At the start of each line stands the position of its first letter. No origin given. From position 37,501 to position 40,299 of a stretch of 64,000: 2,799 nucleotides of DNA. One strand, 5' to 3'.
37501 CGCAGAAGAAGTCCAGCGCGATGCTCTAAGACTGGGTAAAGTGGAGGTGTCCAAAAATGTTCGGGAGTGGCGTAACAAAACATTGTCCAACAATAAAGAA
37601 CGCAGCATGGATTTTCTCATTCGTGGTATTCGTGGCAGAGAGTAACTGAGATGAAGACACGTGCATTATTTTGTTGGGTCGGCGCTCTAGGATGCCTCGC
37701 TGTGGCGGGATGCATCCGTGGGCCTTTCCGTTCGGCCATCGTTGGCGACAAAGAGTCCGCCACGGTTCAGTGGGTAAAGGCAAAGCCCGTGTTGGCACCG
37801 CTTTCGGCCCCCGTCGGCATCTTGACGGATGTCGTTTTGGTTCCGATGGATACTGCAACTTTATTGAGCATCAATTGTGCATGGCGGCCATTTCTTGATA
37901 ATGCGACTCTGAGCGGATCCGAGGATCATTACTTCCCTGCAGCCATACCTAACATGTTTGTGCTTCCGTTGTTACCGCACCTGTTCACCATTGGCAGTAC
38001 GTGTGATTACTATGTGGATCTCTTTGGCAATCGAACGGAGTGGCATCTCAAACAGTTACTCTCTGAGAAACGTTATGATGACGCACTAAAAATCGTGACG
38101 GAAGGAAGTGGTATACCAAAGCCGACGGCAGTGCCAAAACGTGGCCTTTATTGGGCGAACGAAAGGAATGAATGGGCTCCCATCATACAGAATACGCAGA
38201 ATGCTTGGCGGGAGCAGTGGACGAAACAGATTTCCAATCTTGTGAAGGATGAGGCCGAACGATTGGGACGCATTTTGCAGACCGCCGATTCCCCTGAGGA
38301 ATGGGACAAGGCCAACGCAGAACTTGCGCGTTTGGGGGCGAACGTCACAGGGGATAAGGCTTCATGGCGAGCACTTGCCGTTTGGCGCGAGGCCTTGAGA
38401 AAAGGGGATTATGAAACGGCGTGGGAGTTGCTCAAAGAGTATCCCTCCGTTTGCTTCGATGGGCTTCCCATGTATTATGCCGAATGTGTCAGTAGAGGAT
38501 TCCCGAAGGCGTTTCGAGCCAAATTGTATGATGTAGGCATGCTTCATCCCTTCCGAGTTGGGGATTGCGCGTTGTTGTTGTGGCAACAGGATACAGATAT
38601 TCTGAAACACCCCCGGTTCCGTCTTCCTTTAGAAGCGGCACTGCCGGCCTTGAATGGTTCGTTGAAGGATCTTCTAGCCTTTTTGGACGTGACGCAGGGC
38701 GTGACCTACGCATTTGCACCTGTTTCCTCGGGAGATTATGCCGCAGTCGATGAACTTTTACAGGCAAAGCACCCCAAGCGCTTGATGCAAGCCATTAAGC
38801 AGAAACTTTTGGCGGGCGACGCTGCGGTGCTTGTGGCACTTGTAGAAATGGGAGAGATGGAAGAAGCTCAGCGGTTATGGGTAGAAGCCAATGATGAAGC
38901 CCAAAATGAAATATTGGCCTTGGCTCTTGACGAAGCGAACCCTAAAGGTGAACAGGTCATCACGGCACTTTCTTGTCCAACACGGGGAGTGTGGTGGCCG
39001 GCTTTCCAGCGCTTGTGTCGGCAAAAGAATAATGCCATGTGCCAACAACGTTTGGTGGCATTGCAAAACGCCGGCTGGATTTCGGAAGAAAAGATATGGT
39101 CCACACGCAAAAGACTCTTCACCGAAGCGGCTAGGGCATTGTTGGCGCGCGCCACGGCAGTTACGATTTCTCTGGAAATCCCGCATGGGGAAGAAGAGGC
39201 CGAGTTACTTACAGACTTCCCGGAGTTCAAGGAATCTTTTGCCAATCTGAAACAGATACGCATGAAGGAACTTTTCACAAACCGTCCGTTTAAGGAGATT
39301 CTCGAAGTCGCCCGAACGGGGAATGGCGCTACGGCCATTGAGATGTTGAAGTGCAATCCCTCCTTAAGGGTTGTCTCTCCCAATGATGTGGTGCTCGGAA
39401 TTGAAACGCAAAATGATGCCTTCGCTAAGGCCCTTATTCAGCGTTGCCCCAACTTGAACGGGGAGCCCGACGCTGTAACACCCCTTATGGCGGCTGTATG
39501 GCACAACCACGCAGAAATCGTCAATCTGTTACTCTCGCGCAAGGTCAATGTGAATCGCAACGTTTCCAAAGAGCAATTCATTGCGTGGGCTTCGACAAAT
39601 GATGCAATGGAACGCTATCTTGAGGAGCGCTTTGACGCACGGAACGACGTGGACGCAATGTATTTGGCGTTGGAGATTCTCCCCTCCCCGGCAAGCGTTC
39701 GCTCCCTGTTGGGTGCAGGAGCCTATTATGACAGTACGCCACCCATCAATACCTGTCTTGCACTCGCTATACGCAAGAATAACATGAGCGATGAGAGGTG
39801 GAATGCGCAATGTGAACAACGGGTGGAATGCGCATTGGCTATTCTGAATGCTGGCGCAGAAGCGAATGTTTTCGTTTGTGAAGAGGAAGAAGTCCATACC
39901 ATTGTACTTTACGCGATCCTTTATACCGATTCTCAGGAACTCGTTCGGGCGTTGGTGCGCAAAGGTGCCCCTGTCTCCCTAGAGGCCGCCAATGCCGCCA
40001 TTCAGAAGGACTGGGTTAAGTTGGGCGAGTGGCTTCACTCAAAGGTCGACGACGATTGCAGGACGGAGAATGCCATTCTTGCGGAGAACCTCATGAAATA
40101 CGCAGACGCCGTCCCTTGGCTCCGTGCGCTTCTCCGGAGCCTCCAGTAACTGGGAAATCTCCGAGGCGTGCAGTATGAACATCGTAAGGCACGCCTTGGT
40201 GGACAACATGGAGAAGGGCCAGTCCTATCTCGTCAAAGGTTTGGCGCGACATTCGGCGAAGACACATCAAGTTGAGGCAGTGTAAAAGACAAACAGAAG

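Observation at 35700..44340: Lower-GC island encoding eukaryote-like repeat proteins and membrane proteases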

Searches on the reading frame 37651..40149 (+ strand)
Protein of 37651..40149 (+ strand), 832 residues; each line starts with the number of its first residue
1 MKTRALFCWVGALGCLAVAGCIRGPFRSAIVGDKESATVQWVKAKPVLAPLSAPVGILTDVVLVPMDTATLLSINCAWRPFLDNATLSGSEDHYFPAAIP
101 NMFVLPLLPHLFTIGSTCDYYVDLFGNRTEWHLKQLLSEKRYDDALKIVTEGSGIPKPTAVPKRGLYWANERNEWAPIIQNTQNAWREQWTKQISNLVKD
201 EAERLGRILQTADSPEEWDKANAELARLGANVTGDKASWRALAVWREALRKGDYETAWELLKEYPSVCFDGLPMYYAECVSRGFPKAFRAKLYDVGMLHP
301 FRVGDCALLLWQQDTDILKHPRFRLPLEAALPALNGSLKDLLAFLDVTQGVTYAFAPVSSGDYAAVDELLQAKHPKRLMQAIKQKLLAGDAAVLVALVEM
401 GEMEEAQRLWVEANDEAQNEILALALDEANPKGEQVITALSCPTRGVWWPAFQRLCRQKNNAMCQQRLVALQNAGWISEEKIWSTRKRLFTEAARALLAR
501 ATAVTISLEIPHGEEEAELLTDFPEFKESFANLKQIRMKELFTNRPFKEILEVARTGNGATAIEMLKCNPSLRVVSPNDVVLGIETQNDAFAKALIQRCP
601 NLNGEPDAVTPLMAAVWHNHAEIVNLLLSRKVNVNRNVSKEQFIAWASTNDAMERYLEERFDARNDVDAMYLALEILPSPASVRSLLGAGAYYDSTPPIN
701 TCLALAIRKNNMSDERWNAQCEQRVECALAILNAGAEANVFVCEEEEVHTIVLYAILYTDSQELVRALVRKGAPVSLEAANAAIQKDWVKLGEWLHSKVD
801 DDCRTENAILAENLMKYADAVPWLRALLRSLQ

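Call 5: search_protein_families(library=pfam, proteins=[window:37651-40149:+], max_evalue=0.01)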
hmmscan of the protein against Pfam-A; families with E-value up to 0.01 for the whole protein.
window:37651-40149:+ (832 aa): 5 families
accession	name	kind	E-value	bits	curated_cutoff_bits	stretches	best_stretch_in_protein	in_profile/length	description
PF12796.13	Ank_2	-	6.6e-09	36.7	27.3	1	587-637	40-89/90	Ankyrin repeats (3 copies)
PF00023.36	Ank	-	1.2e-07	32.1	21.1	1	610-635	4-29/33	Ankyrin repeat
PF24521.3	Ank_KRIT1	-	4.3e-05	23.7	80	0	603-648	80-126/149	KRIT1 ankyrin-repeats domain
PF13857.12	Ank_5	-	0.00072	20.3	27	1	596-635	2-43/56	Ankyrin repeats (many copies)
PF13606.12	Ank_3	-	0.00073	20.2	22.3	0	610-635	4-29/30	Ankyrin repeat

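Call 24: find_homologous_proteins(query=window:37651-40149:+)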
Query window:37651-40149:+ (832 aa): 6 proteins with E <= 0.001 among 8000 candidates.
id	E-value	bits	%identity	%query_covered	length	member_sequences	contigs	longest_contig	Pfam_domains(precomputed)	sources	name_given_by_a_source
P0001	0.0e+0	1859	97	100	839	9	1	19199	PF12796.14,PF00023.37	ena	-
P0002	0.0e+0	1223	66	100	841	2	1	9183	PF12796.14,PF00023.37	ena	-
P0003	0.0e+0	1212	66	100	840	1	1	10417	PF12796.14,PF00023.37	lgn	-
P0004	0.0e+0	1148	59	100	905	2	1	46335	PF12796.14,PF00023.37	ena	-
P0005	2.6e-201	689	62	60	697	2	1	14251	-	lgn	-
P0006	4.4e-196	672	61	59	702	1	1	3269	-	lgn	-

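Call 25: find_encoding_contigs(protein=P0001, flank=10000, max_places=4)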
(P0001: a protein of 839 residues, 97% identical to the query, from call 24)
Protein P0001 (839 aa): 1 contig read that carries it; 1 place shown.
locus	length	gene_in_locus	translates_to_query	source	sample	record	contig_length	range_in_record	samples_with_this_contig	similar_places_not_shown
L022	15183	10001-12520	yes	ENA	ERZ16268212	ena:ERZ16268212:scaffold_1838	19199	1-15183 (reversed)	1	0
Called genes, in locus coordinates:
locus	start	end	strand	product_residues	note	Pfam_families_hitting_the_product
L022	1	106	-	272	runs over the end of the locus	PF07963:N_methyl, PF08334:T2SSG (faint)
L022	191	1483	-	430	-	PF28597:T2SSF_N, PF00482:T2SSF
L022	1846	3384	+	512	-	PF02464:CinA, PF01063:Aminotran_4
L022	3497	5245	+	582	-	PF02776:TPP_enzyme_N, PF00205:TPP_enzyme_M, PF02775:TPP_enzyme_C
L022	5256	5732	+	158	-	PF01842:ACT, PF13291:ACT_4 (weak), PF22629:ACT_AHAS_ss, PF13710:ACT_5, PF10369:ALS_ss_C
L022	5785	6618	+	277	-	PF08501:Shikimate_dh_N, PF00899:ThiF (weak), PF18317:SDH_C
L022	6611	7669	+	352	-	PF06750:A24_N_bact, PF01478:Peptidase_A24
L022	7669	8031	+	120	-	PF02152:FolB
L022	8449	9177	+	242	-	-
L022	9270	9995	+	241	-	-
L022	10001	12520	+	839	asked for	PF00023:Ank (faint), PF12796:Ank_2 (weak)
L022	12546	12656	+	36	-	-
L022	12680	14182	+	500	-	-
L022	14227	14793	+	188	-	PF05656:DUF805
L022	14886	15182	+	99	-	?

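Call 26: find_encoding_contigs(protein=P0004, flank=10000, max_places=4)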
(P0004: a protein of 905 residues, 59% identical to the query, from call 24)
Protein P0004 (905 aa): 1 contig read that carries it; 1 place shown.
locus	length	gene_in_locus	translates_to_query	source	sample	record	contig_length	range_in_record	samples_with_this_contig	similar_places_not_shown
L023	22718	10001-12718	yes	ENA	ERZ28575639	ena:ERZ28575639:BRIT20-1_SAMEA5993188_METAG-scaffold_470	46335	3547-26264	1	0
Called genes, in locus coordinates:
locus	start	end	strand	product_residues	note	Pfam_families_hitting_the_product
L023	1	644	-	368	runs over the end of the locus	PF01018:GTP1_OBG, PF01926:MMR_HSR1, PF02421:FeoB_N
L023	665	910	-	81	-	PF01016:Ribosomal_L27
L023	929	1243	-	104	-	PF00829:Ribosomal_L21p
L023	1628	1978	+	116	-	-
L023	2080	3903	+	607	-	PF01411:tRNA-synt_2c, PF07973:tRNA_SAD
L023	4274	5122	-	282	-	PF00520:Ion_trans, PF07885:Ion_trans_2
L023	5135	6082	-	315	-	PF01207:Dus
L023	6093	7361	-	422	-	-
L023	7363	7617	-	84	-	-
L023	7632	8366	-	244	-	-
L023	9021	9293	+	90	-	-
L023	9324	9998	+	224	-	-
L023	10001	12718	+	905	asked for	PF12796:Ank_2 (faint), PF00023:Ank (faint)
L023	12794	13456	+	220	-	PF05656:DUF805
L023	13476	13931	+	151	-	PF13240:Zn_Ribbon_1 (weak), PF05154:TM2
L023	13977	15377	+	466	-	PF13240:Zn_Ribbon_1, PF01694:Rhomboid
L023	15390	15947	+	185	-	-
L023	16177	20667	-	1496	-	-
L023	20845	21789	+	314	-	PF01148:CTP_transf_1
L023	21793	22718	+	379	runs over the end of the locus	PF01408:GFO_IDH_MocA (faint), PF02670:DXP_reductoisom, PF08436:DXP_redisom_C, PF13288:DXPR_C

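Call 27: find_encoding_contigs(protein=P0002, flank=10000, max_places=4)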
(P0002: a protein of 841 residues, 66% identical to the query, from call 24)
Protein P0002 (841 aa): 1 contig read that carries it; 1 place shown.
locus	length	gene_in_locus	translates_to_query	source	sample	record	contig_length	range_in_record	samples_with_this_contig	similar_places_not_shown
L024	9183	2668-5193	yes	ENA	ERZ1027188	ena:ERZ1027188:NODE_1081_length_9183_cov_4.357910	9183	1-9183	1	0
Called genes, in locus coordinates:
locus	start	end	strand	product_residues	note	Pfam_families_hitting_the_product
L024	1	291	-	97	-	?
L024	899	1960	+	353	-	PF04471:Mrr_cat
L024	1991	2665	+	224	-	-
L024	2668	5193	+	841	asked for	PF12796:Ank_2 (faint), PF00023:Ank (faint)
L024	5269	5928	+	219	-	PF05656:DUF805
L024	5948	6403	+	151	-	PF13240:Zn_Ribbon_1 (weak), PF05154:TM2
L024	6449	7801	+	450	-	PF13240:Zn_Ribbon_1, PF01694:Rhomboid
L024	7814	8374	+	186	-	-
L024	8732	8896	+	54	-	-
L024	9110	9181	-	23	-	?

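Call 28: find_encoding_contigs(protein=P0003, flank=10000, max_places=4)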
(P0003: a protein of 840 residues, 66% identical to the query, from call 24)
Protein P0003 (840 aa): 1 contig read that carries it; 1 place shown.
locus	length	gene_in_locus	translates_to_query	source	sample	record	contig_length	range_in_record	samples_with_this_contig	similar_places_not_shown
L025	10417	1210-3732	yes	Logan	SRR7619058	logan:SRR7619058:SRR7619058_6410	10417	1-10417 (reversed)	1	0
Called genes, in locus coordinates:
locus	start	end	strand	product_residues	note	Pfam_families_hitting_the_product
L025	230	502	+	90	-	-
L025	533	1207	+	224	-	-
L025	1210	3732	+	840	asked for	PF12796:Ank_2 (faint), PF00023:Ank (faint)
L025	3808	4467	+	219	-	PF05656:DUF805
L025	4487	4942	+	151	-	PF13240:Zn_Ribbon_1 (weak), PF05154:TM2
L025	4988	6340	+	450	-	PF13240:Zn_Ribbon_1, PF01694:Rhomboid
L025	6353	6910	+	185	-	-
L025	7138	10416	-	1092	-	?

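Call 39: find_encoding_contigs(protein=P0005, flank=10000, max_places=4)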
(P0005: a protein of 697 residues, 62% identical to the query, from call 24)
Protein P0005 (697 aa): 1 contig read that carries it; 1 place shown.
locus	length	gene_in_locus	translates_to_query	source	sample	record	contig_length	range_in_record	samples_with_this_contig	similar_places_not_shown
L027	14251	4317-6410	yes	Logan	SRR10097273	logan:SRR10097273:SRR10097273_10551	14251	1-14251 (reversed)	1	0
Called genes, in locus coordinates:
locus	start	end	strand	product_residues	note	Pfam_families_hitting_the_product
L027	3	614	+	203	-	?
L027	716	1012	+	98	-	-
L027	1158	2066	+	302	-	-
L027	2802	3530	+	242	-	-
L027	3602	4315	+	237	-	-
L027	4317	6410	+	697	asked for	-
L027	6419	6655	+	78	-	-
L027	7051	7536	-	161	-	-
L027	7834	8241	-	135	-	PF01196:Ribosomal_L17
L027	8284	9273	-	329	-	PF01193:RNA_pol_L, PF01000:RNA_pol_A_bac, PF03118:RNA_pol_A_CTD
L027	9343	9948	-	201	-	PF00163:Ribosomal_S4, PF01479:S4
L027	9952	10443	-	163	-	PF00411:Ribosomal_S11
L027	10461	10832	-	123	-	PF00416:Ribosomal_S13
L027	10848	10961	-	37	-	PF00444:Ribosomal_L36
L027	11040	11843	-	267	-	PF00557:Peptidase_M24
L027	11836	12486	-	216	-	PF00406:ADK, PF13207:AAA_17, PF13671:AAA_33, PF05191:ADK_lid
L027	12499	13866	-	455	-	PF00344:SecY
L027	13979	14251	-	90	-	?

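Call 40: find_encoding_contigs(protein=P0006, flank=10000, max_places=4)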
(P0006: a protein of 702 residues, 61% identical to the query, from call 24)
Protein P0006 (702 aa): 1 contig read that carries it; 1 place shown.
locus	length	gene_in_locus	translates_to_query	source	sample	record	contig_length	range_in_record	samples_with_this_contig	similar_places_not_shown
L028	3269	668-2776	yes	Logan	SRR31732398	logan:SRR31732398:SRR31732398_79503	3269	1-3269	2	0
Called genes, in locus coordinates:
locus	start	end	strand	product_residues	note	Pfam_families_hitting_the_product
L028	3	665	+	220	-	?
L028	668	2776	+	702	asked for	-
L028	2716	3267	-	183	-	?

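Call 49: search_protein_families(library=ncbifam, proteins=[window:37651-40149:+, L024:899-1960:+, L023:13476-13931:+, L023:15390-15947:+, L023:13977-15377:+], max_evalue=0.01)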
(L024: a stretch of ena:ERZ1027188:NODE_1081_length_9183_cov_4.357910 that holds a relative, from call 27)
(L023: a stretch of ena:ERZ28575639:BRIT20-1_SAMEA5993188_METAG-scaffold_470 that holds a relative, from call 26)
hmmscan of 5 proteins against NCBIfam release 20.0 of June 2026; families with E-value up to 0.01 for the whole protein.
window:37651-40149:+ (832 aa): 0 families

L024:899-1960:+ (353 aa): 0 families

L023:13476-13931:+ (151 aa): 0 families

L023:15390-15947:+ (185 aa): 0 families

L023:13977-15377:+ (466 aa): 3 families
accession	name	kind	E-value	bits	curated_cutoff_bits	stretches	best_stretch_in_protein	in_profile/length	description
TIGR03902.1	rhom_GG_sort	equivalog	1.2e-08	35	84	1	297-443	23-153/154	rhombosortase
TIGR04239.1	rhombo_GlpG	equivalog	1.8e-08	34.4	250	1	249-375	97-218/271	rhomboid family intramembrane serine protease GlpG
NF008155.0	PRK10907.1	equivalog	8.8e-07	28.5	335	1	248-372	96-215/276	rhomboid family intramembrane serine protease GlpG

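Call 62: search_protein_families(library=padloc, proteins=[window:37651-40149:+, L024:899-1960:+, L023:13476-13931:+, L023:15390-15947:+], max_evalue=0.01)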
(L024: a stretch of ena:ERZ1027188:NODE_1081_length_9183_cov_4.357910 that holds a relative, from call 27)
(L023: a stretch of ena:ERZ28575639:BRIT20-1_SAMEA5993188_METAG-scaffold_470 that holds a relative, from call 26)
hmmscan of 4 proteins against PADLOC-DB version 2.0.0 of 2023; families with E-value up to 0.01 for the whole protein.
window:37651-40149:+ (832 aa): 1 family
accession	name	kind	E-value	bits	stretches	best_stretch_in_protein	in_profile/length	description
PDLC04783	PDC-M72A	-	2.1e-06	25.2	1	583-642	303-363/392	-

L024:899-1960:+ (353 aa): 1 family
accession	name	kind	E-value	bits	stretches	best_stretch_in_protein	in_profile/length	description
PDLC00631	ZorD1|ZorD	-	2.6e-06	23.5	1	251-339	978-1061/1071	"SWI2/SNF2 helicase, Mrr-like nuclease"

L023:13476-13931:+ (151 aa): 0 families

L023:15390-15947:+ (185 aa): 0 families

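Call 63: search_protein_families(library=phrogs, proteins=[window:37651-40149:+, L024:899-1960:+, L023:13476-13931:+, L023:15390-15947:+], max_evalue=0.01)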
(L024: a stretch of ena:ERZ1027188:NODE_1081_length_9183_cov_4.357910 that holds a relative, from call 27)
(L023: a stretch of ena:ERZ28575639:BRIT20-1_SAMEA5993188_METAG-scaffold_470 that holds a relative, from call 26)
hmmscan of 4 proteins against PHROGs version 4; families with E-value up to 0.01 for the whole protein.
window:37651-40149:+ (832 aa): 1 family
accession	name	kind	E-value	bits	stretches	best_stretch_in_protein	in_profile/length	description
phrog_9049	-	unknown function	0.0093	12.8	0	592-642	3524-3575/4700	-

L024:899-1960:+ (353 aa): 0 families

L023:13476-13931:+ (151 aa): 7 families
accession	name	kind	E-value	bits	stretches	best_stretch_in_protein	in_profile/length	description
phrog_10292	-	unknown function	1.3e-12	48.9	1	6-114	3-79/136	-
phrog_10680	-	unknown function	5.8e-08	33.9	1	62-103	68-109/144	-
phrog_10772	-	unknown function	8.5e-07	30.1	1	72-105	4-39/82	-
phrog_33436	-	unknown function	0.00015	22.9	1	70-119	2-51/117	-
phrog_27357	-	unknown function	0.00087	20.6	1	64-103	29-68/112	-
phrog_16989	-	moron, auxiliary metabolic gene and host takeover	0.0024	18.9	1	1-61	1-60/122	membrane protein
phrog_8793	-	unknown function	0.0056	18.2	1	72-107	4-39/81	-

L023:15390-15947:+ (185 aa): 1 family
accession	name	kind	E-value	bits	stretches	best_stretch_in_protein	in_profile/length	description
phrog_2546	-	unknown function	0.0048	18.1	1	1-27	1-28/180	-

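Call 82: search_protein_families(library=pfam, proteins=[L027:1158-2066:+, L027:716-1012:+, L027:4317-6410:+, L023:15390-15947:+, L023:7632-8366:-], max_evalue=0.01)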
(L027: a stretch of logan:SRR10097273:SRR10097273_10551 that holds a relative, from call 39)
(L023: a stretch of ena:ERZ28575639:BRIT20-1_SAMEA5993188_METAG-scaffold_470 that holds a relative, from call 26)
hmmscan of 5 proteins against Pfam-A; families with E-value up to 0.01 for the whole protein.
L027:1158-2066:+ (302 aa): 1 family
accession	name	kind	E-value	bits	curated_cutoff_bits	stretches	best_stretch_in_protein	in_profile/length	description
PF00892.27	EamA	-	4.4e-05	24.2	28.2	1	4-137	2-134/135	EamA-like transporter family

L027:716-1012:+ (98 aa): 0 families

L027:4317-6410:+ (697 aa): 0 families

L023:15390-15947:+ (185 aa): 4 families
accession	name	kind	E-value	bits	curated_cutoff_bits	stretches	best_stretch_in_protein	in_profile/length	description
PF13248.11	Zn_ribbon_3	-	0.00019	21.2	27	1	2-23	4-26/26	zinc-ribbon domain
PF13240.11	Zn_Ribbon_1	-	0.00036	20.7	25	1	2-23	1-23/23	zinc-ribbon domain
PF24463.1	DUF7577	-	0.0025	17.8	28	0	14-21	3-10/27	Domain of unknown function (DUF7577)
PF12773.13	DZR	-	0.0094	16.5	27.3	0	3-23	15-34/45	Double zinc ribbon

L023:7632-8366:- (244 aa): 0 families
